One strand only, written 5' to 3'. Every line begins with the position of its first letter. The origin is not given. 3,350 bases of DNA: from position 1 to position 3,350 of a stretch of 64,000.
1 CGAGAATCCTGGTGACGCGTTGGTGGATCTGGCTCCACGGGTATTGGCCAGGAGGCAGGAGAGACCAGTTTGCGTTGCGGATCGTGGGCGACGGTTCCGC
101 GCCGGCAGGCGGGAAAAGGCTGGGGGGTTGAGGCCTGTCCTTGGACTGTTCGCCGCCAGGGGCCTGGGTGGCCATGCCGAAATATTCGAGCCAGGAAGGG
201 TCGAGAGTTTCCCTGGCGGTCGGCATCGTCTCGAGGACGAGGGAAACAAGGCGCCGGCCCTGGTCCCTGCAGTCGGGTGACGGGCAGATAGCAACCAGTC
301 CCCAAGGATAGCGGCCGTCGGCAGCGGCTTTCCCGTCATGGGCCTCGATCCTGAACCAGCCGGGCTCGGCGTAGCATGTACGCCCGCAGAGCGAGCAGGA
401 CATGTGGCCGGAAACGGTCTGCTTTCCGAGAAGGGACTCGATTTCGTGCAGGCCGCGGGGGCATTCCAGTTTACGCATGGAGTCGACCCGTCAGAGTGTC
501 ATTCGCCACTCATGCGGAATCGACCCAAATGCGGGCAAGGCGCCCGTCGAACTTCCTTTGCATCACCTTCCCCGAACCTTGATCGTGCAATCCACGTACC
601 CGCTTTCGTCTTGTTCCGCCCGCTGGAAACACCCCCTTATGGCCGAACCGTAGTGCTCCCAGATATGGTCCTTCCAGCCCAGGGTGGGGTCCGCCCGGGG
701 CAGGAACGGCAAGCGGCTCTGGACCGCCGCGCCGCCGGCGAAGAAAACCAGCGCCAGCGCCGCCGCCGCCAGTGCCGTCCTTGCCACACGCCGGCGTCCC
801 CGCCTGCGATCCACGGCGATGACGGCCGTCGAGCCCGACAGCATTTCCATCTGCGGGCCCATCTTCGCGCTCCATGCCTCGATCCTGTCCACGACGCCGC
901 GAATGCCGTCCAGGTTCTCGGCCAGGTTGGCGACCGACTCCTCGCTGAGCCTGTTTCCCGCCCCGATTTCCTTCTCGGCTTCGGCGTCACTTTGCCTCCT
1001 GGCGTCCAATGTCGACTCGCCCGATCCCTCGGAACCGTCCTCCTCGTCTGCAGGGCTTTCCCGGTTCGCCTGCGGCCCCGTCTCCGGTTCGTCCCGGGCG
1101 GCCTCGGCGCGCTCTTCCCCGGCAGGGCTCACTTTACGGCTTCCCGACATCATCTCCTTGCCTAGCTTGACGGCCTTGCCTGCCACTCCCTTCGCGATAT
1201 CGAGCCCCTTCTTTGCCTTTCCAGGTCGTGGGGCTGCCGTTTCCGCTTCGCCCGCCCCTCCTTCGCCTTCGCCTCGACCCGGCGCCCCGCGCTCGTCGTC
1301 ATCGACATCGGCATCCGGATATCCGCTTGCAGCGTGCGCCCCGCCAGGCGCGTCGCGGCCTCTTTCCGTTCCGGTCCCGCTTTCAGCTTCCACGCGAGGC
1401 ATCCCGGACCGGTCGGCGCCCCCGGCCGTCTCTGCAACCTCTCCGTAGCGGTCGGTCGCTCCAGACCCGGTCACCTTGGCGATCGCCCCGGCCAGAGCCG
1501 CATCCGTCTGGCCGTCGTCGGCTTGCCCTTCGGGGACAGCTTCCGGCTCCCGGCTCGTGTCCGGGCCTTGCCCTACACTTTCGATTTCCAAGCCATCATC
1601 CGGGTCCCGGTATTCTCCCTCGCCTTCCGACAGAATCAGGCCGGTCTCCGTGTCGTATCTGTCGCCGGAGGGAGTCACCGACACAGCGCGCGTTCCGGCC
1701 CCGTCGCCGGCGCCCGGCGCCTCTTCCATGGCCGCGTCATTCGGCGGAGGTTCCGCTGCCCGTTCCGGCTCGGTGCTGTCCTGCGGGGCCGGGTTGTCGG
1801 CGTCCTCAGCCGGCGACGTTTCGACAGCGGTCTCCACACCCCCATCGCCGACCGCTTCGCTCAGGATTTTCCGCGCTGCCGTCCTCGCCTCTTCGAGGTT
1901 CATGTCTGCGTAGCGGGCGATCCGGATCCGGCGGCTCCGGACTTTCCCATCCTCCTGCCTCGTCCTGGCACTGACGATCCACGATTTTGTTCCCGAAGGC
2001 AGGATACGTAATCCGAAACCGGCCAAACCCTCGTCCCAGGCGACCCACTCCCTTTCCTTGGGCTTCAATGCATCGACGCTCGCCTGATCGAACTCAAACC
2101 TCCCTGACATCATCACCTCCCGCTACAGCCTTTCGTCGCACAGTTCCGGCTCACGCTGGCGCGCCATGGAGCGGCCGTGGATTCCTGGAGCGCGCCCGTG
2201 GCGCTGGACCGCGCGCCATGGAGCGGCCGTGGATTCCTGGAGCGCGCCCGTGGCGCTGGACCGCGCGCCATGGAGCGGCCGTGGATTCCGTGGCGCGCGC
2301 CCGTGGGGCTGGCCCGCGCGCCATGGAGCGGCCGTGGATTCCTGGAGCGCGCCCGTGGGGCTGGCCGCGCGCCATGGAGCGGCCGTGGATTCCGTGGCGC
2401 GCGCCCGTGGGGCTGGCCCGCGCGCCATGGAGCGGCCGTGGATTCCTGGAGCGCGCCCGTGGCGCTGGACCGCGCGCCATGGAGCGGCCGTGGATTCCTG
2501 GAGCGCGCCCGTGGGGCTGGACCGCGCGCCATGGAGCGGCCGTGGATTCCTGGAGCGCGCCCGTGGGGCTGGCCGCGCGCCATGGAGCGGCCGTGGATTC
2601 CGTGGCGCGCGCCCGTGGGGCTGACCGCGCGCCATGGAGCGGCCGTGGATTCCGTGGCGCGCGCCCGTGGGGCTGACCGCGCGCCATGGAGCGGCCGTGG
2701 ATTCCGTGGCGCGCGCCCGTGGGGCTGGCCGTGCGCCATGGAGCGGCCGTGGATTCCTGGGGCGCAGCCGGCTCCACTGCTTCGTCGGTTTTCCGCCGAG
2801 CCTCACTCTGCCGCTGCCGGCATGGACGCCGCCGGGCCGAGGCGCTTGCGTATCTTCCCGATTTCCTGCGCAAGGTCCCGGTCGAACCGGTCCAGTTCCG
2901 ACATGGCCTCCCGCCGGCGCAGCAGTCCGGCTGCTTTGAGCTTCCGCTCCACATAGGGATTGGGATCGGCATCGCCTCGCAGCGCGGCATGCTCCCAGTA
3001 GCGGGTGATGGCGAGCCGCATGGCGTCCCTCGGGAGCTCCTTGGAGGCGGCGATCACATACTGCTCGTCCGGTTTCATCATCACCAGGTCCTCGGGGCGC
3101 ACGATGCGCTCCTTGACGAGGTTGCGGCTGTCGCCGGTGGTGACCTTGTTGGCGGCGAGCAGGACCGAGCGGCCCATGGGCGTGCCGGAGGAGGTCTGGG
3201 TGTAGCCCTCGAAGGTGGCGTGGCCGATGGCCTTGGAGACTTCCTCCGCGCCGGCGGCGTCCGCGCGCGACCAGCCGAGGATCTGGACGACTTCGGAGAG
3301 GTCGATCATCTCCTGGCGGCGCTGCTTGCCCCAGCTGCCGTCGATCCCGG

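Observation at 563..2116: Integrase Arm-type DNA-binding domain fused to an acidic linker and a membrane anchor, with no recombinase domain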

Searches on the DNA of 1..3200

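Call 56: search_rna_families(source=window, start=1, end=3200, threshold=evalue, max_evalue=1)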
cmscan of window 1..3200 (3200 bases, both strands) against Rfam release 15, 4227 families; matches with E-value up to 1: 0.
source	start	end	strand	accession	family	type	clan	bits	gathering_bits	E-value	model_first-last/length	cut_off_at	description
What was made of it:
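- Tried and rejected: There is no Rfam hit (call 56).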

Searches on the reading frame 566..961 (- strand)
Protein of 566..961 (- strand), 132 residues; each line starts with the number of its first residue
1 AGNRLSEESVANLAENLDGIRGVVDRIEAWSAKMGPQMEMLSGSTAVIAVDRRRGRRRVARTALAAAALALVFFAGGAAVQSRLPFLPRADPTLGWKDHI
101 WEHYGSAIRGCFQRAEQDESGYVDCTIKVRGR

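Call 66: search_protein_representatives(protein=window:566-961:-)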
Query: 132 residues. Proteins with E-value up to 0.001 (for the whole library): 120; up to 1e-10: 17; up to 1e-30: 12. The best 120 are listed.
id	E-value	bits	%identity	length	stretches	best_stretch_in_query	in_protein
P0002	7.9e-64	229.6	80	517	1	1-132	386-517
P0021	5.1e-48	178.6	65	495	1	2-132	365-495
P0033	1.6e-46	173.7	63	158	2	12-132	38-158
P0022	1.3e-42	161.1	60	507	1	9-132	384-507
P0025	1.3e-42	161.0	60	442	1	3-132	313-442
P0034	1.3e-41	157.8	60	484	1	2-131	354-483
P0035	7.9e-41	155.3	60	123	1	11-132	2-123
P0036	4.0e-38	146.5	59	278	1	2-132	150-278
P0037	6.7e-37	142.6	56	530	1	3-132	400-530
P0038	3.8e-36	140.2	52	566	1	3-131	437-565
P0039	1.9e-35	137.9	52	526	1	1-132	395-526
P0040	3.5e-33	130.6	56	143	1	6-132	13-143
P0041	7.5e-28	113.4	47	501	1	2-132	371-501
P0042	1.4e-23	99.5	42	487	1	4-132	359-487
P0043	2.0e-18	82.9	56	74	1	62-132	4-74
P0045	1.8e-12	63.6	37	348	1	5-132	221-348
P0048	1.1e-09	54.7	34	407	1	17-131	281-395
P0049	1.4e-09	54.3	41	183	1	30-130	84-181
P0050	1.7e-09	54.0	40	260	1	22-130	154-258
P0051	4.7e-09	52.6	38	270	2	21-129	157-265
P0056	4.0e-08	49.6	39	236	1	18-130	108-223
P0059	9.4e-08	48.4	36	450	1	35-130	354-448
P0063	1.4e-07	47.8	34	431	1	18-131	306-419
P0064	1.4e-07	47.8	42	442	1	35-130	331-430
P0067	2.6e-07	46.9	38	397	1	15-130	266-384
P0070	5.5e-07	45.9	42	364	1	35-130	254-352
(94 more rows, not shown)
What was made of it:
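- The C-module has its own family of about 120 clusters (call 66).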

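Call 67: search_protein_families(library=pfam, proteins=[P0045, P0048, P0050, P0051, P0056, P0059, P0063, P0064, P0067, P0070], max_evalue=0.01)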
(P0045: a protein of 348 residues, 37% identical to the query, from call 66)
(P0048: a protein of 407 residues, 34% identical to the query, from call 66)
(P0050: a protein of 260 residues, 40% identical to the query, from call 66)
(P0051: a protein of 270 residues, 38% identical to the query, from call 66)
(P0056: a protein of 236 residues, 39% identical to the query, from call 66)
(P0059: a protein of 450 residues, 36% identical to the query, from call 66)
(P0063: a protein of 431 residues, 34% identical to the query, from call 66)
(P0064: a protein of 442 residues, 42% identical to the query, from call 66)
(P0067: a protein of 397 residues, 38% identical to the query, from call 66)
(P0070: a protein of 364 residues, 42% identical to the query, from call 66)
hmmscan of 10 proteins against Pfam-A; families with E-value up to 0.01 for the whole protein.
P0045 (348 aa): 0 families

P0048 (407 aa): 0 families

P0050 (260 aa): 0 families

P0051 (270 aa): 0 families

P0056 (236 aa): 0 families

P0059 (450 aa): 0 families

P0063 (431 aa): 0 families

P0064 (442 aa): 0 families

P0067 (397 aa): 0 families

P0070 (364 aa): 0 families

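Call 69: find_encoding_contigs(protein=P0049, flank=8000, max_places=2)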
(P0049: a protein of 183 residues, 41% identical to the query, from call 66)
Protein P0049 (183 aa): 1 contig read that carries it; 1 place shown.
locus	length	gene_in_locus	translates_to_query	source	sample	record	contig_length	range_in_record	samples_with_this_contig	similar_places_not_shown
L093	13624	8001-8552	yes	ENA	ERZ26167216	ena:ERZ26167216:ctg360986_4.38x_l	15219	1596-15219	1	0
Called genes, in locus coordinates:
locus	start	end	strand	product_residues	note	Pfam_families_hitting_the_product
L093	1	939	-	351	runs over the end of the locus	PF13518:HTH_28 (weak), PF13551:HTH_29 (weak), PF13565:HTH_32, PF00665:rve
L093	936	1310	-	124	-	-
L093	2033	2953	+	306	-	-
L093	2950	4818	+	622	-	PF02534:T4SS-DNA_transf, PF10412:TrwB_AAD_bind, PF12696:TraG-D_C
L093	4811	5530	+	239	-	-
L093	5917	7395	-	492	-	-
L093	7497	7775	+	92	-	-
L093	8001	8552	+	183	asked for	-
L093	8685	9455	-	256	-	PF06414:Zeta_toxin (faint)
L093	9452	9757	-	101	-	-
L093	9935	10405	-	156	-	-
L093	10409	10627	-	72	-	-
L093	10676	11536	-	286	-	PF08238:Sel1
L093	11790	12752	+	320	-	-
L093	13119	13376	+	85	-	PF08681:TacA1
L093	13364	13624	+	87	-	?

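Call 70: find_encoding_contigs(protein=P0063, flank=8000, max_places=2)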
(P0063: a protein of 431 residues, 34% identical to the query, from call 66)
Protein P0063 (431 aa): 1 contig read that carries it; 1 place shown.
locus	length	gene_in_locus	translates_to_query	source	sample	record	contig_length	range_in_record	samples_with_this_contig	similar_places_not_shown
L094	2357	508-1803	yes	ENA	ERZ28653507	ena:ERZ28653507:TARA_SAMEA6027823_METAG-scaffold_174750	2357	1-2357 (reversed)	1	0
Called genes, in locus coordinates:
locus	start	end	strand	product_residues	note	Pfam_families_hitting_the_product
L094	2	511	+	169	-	?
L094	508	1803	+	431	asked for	-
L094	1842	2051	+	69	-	-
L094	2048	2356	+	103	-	?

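Call 71: search_dna_similar(query=window:566-961:-, collection=plasmids, mode=protein, max_evalue=0.001, max_rows=25)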
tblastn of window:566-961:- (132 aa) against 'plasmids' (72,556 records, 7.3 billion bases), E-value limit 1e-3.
No match.

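Call 72: search_dna_similar(query=P0049, collection=plasmids, mode=protein, max_evalue=0.01, max_rows=25)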
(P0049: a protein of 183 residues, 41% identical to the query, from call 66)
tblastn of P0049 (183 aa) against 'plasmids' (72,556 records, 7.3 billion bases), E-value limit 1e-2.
No match.
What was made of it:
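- No similarity to any plasmid-borne protein, IncI ExcA included, was found in PLSDB (calls 71, 72).
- Tried and rejected: PLSDB plasmids give nothing with two different queries (calls 71, 72).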

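Call 74: search_protein_families(library=pfam, proteins=[L093:7497-7775:+, L093:5917-7395:-, L093:4811-5530:+, L093:2033-2953:+, L093:11790-12752:+, L094:2-511:+, L094:1842-2051:+], max_evalue=1)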
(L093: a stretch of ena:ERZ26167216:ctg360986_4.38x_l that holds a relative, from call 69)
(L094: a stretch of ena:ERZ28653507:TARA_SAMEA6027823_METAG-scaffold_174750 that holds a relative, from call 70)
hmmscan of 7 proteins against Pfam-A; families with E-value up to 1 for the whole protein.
L093:7497-7775:+ (92 aa): 0 families

L093:5917-7395:- (492 aa): 12 families
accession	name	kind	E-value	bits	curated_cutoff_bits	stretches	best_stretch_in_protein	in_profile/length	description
PF08238.18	Sel1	-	5.6e-140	451.3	30.7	12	95-129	2-36/36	Sel1 repeat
PF20604.3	DUF6798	-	2.9e-15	56.2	26.9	0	290-304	44-58/61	Domain of unknown function (DUF6798)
PF14226.12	DIOX_N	-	3.6e-09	37.8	27.3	0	379-406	19-46/117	non-haem dioxygenase in morphine synthesis N-terminal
PF13414.12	TPR_11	-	4.7e-05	23.4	26.8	1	404-431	12-42/42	TPR repeat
PF12688.13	TPR_5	-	0.0018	19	24.2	0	365-386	16-37/119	Tetratrico peptide repeat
PF13432.12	TPR_16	-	0.0027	18.5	32.7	1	32-91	3-60/65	Tetratricopeptide repeat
PF20333.3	DUF6628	-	0.0031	18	27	0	373-407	27-61/137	Family of unknown function (DUF6628)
PF20308.4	TPR-S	-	0.0073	17.3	27.6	0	149-269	1-86/102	Tetratricopeptide Repeats-Sensor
PF07624.16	PSD2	-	0.0091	16.1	25.8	0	390-415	31-56/74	Protein of unknown function (DUF1585)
PF21401.2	AcrF3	-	0.17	12.7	27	0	353-392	74-112/129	Cas3 inhibitor AcrF3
PF22408.1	PsV_CP_C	-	0.47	11.1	27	0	309-320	38-49/52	PsV, capsid protein, C-terminal domain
PF23558.1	TPR_P4H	-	0.68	10.6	27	0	30-59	5-34/91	Prolyl 4-hydroxylase peptide-substrate-binding domain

L093:4811-5530:+ (239 aa): 1 family
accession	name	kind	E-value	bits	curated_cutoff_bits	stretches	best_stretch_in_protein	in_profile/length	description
PF16271.10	DUF4924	-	0.095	13.1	30.3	1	101-141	60-100/179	Domain of unknown function (DUF4924)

L093:2033-2953:+ (306 aa): 0 families

L093:11790-12752:+ (320 aa): 1 family
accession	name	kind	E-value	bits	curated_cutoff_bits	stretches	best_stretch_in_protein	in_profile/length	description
PF00040.24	fn2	-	0.036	14.5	22.2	1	126-146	17-39/42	Fibronectin type II domain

L094:2-511:+ (169 aa): 4 families
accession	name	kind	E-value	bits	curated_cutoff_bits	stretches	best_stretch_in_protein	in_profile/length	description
PF12696.13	TraG-D_C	-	7e-19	68.4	22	1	2-110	23-124/126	TraM recognition site of TraD and TraG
PF02534.20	T4SS-DNA_transf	-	4.1e-13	49.4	20.1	1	4-137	327-446/468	Type IV secretory system Conjugative DNA transfer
PF10412.15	TrwB_AAD_bind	-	2.8e-08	33.5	20.5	1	15-131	280-386/387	Type IV secretion-system coupling protein DNA-binding domain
PF17600.7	DUF5496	-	0.22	12.1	27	1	125-148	27-50/87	Family of unknown function (DUF5496)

L094:1842-2051:+ (69 aa): 0 families

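Call 87: search_solved_structures(query=A2, max_evalue=10)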
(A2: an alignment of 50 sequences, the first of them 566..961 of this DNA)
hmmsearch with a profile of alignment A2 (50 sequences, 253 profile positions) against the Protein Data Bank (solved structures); distinct sequences matched with E-value up to 10: 171 (the best 60 are shown).
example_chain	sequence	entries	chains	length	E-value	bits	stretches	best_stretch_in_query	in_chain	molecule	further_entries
3s84_A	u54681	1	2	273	0.00021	25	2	81-165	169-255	Apolipoprotein A-IV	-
9hx4_F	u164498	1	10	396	0.002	21.7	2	81-165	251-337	Apolipoprotein A-IV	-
8qae_A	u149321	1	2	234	0.002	21.7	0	80-164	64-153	sc-apCC-6-SLLA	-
6jfv_B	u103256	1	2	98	0.014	19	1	104-169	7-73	Keratin, type II cytoskeletal 5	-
3tnu_B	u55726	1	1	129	0.02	18.5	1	83-169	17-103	Keratin, type II cytoskeletal 5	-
7sqk_G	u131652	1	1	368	0.039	17.5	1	103-166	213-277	HAUS augmin-like complex subunit 7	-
9heu_x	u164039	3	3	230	0.068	16.7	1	43-162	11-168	BAG family molecular chaperone regulator 1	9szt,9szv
4zry_B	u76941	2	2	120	0.088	16.3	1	104-167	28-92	Keratin, type II cytoskeletal 1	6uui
8oyv_A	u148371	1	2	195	0.09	16.3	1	81-140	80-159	De novo designed soluble Claudin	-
9y5f_B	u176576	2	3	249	0.095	16.2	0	31-133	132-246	sc-t-SNARE-5.s.8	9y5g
8gi0_F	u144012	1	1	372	0.11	16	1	64-171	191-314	Peroxisomal membrane protein PEX14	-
9b0b_A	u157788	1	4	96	0.13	15.8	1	111-187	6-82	Optineurin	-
2lxy_A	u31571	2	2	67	0.14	15.7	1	106-158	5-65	2-mercaptophenol-alpha3C | 4-mercaptophenol-alpha3C protein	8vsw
5b83_B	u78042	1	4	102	0.14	15.7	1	106-187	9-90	Optineurin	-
9r1m_A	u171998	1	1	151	0.14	15.7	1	68-158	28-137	sc-apCC-4-LMF-1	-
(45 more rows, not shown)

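Call 88: find_encoding_contigs(protein=P0056, flank=8000, max_places=2)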
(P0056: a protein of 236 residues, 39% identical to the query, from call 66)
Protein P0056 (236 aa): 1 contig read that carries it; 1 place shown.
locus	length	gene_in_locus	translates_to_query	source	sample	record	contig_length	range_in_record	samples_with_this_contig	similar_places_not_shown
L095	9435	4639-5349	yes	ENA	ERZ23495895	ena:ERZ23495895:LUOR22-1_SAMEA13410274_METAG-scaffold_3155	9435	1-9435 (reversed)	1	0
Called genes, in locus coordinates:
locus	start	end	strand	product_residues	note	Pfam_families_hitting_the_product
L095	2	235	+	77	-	?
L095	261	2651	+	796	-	-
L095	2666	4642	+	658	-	PF02534:T4SS-DNA_transf, PF10412:TrwB_AAD_bind, PF12696:TraG-D_C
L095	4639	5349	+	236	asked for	-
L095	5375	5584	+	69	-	-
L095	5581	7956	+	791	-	PF00317:Ribonuc_red_lgN, PF02867:Ribonuc_red_lgC, PF12637:TSCPD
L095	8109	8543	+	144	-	PF00436:SSB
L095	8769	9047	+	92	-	-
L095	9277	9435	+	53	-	?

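Call 89: find_encoding_contigs(protein=P0045, flank=8000, max_places=2)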
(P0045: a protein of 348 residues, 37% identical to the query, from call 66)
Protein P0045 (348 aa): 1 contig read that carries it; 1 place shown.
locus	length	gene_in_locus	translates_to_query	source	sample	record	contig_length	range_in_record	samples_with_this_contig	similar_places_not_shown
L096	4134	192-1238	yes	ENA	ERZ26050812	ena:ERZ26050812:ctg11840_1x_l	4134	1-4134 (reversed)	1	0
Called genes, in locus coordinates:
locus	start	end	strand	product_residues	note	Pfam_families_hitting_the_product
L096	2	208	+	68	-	?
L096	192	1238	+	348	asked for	-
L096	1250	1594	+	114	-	PF12637:TSCPD (weak)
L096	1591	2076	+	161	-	-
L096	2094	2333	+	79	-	-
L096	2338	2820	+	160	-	-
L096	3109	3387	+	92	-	-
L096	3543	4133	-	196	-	?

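Call 93: predict_structure(alignment_id=A2)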
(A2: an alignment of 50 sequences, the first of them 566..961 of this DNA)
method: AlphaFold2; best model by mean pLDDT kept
length: 132 residues; sequences in the alignment: 50
mean_pLDDT: 86.5   pTM: 0.37
mean pLDDT of the five models: 86.5, 84.5, 84.4, 83.2, 78.8
residues with pLDDT >= 90: 57; 70-90: 68; 50-70: 6; < 50: 1
segments of 3 or more residues with pLDDT < 50: none
pLDDT, mean of each block of 10 residues (from residue 1): 68 87 91 83 74 86 97 95 78 86 95 96 92 65
secondary structure, 60 per line:
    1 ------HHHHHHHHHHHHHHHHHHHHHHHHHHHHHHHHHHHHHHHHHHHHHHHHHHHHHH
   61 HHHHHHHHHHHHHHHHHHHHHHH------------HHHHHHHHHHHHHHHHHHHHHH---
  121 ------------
elements in order: H7-83 H96-117
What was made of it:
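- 791..961 (-): Conserved juxtamembrane helix, residues 386-442 (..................DRRRGRR). AF2 models one continuous helix over residues 392-468, model mean pLDDT 86.5 (call 93).
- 566..718 (-): Predicted periplasmic tail, residues 467-517, with the family motif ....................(13)..C..VRGR. Block-mean pLDDT 86-96 across the tail helix (call 93).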

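Call 96: fold_search(model_id=the predicted structure, library=pdb)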
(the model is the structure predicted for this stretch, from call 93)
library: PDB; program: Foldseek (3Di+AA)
matches with E <= 10: 2; with E <= 0.001: 0
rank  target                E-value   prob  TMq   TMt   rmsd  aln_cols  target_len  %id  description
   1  5uxx_C                6.6e+00  0.04  0.16  0.14   7.1        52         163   13  Co-crystal structure of the sigma factor RpoE in complex with the anti-sigma factor NepR from Bartonella quintana (released 2018-02-28)
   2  5uk3_C                8.8e+00  0.11  0.17  0.16   2.5        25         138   28  Crystal structure of cyanase from T. urticae (released 2017-06-21)
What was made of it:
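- On ToxR-like membrane-bound one-component regulator: Topology is predicted only, and the tail has no homology to ToxR-family sensors (call 96).
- Tried and rejected: Foldseek gives nothing (call 96).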
